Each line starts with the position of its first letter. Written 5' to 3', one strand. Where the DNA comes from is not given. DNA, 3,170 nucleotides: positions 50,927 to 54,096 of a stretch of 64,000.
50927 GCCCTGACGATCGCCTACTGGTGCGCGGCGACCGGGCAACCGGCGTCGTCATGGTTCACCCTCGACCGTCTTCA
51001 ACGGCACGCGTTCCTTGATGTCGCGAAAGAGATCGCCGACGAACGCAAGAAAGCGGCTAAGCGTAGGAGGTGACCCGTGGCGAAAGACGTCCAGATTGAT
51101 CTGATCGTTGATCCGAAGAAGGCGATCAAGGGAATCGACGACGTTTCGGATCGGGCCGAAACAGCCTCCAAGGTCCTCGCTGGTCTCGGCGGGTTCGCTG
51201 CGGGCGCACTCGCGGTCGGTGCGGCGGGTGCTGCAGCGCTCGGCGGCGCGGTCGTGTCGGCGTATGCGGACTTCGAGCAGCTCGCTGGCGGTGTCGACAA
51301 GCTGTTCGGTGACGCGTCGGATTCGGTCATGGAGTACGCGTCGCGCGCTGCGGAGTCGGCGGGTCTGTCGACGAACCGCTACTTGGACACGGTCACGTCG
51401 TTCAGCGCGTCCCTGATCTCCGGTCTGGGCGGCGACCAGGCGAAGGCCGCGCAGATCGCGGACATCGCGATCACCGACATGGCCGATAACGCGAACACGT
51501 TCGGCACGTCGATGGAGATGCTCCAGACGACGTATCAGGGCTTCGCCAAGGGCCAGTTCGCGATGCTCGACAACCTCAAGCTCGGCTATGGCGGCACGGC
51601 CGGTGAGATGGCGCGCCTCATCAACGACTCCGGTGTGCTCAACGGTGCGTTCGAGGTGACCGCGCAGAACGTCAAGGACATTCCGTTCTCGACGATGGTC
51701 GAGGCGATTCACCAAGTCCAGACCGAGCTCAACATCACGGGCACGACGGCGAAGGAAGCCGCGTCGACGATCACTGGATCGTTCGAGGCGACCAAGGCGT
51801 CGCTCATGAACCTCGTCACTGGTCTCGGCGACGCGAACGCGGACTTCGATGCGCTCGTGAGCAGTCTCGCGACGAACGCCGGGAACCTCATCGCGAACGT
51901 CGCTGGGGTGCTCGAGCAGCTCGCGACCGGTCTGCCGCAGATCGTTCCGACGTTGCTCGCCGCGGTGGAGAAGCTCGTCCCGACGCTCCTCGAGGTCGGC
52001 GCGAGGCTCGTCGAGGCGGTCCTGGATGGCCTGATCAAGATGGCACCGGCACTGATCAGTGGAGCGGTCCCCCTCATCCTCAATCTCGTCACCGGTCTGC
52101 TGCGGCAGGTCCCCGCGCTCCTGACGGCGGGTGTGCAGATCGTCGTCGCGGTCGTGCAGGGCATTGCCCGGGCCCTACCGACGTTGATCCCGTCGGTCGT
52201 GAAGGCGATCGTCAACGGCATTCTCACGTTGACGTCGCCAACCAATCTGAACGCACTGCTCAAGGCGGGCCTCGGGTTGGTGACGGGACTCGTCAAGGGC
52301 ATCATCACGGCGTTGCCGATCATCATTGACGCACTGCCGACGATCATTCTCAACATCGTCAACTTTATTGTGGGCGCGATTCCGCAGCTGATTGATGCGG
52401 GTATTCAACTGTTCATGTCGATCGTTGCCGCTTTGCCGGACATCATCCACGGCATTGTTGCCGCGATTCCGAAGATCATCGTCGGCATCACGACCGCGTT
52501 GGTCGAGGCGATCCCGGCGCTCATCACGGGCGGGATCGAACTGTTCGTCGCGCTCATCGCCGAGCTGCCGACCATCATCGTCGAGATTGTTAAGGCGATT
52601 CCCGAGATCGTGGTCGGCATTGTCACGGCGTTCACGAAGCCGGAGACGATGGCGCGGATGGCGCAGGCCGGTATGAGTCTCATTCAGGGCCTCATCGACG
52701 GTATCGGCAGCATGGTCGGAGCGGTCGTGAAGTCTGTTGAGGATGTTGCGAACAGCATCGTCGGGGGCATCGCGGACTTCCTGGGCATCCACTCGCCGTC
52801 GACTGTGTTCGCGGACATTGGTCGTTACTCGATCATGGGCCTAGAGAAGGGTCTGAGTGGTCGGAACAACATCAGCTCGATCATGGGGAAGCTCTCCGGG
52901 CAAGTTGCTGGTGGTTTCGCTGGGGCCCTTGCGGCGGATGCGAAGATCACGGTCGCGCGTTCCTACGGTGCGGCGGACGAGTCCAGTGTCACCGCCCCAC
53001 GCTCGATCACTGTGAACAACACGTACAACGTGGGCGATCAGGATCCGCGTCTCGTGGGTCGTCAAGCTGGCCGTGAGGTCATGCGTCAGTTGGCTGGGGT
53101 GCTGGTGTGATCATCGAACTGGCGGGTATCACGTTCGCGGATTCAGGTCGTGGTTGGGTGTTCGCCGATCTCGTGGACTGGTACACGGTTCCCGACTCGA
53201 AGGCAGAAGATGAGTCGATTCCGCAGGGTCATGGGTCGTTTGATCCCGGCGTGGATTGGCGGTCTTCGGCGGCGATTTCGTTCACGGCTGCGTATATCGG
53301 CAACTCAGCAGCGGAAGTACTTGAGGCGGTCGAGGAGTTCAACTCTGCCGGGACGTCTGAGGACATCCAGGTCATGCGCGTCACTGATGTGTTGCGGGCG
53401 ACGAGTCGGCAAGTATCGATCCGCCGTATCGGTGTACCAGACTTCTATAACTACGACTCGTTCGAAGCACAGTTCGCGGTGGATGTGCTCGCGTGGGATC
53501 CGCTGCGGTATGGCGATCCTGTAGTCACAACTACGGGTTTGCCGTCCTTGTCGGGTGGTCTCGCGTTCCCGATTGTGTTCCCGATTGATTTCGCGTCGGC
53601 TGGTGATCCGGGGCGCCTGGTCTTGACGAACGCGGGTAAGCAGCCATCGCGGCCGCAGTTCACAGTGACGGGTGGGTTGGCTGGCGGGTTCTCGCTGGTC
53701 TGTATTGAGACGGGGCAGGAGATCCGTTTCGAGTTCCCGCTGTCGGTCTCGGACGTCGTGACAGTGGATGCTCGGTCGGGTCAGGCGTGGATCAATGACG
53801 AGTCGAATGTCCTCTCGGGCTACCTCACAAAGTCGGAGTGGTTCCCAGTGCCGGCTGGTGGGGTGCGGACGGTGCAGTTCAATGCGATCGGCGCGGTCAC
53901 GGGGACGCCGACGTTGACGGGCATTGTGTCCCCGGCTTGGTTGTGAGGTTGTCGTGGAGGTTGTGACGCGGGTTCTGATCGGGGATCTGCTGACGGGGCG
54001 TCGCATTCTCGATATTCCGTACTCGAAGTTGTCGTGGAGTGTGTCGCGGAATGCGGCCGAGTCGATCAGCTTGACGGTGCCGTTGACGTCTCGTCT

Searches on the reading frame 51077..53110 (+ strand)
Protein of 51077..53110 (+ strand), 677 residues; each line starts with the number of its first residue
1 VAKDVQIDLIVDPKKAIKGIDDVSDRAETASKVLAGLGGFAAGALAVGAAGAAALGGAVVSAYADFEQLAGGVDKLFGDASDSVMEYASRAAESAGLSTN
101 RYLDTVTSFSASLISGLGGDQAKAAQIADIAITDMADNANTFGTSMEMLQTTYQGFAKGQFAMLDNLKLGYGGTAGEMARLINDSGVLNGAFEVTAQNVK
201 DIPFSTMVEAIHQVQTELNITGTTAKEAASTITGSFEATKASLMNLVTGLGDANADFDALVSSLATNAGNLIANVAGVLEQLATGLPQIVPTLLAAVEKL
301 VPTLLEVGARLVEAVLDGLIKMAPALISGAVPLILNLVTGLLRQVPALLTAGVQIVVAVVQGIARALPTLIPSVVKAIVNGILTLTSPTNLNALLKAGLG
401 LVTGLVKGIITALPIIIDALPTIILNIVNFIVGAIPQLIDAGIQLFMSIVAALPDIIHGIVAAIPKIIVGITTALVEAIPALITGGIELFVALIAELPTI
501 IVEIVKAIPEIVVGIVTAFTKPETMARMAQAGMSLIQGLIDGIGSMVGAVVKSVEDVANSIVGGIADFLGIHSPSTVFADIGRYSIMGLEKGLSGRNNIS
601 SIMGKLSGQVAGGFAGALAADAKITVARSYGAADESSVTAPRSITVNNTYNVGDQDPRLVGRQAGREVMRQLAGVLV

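Call 72: search_protein_families(library=phrogs, proteins=[window:51077-53110:+], max_evalue=0.00001)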
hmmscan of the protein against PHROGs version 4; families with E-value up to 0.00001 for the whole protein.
window:51077-53110:+ (677 aa): 12 families
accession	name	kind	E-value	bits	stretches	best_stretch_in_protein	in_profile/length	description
phrog_58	-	tail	1.1e-71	243.8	1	19-668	290-1040/1544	tail length tape measure protein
phrog_6900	-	tail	6.7e-58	197.6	1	25-212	56-234/235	tail length tape measure protein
phrog_5493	-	tail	1.1e-47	164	2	51-521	439-857/1102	tail length tape measure protein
phrog_3981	-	tail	1.7e-47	163.8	1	15-472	17-458/584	tail length tape measure protein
phrog_991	-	tail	8.5e-41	140.6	1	3-465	212-797/1966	tail length tape measure protein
phrog_1204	-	tail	9.7e-37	127.4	4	257-385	798-934/1483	tail protein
phrog_4372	-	tail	3.4e-36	125.2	2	366-602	1129-1351/1681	tail length tape measure protein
phrog_1272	-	tail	1.4e-21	77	2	524-609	1434-1525/1606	tail length tape measure protein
phrog_305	-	tail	5.1e-19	69.4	1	30-622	278-764/1001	tail length tape measure protein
phrog_4200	-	tail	9.6e-16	58.4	1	373-569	393-572/732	tail length tape measure protein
phrog_24198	-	unknown function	1.1e-14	55.6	2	389-494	2-107/350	-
phrog_1686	-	tail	1.3e-08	34.2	1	515-634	1039-1156/1224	tail length tape measure protein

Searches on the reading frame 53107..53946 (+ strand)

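Call 72: search_protein_families(library=phrogs, proteins=[window:53107-53946:+], max_evalue=0.00001)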
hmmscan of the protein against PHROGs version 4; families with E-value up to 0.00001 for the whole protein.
window:53107-53946:+ (279 aa): 4 families
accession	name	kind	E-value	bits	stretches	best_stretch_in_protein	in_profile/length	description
phrog_5577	-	tail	4.3e-42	145.5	1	12-279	29-295/295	minor tail protein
phrog_5360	-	tail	1.6e-16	61.4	1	40-278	53-291/292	minor tail protein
phrog_33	-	tail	3.5e-09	37.2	1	25-248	61-255/651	distal tail protein Dit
phrog_106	-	tail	1.6e-07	31.9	1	56-278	101-316/329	minor tail protein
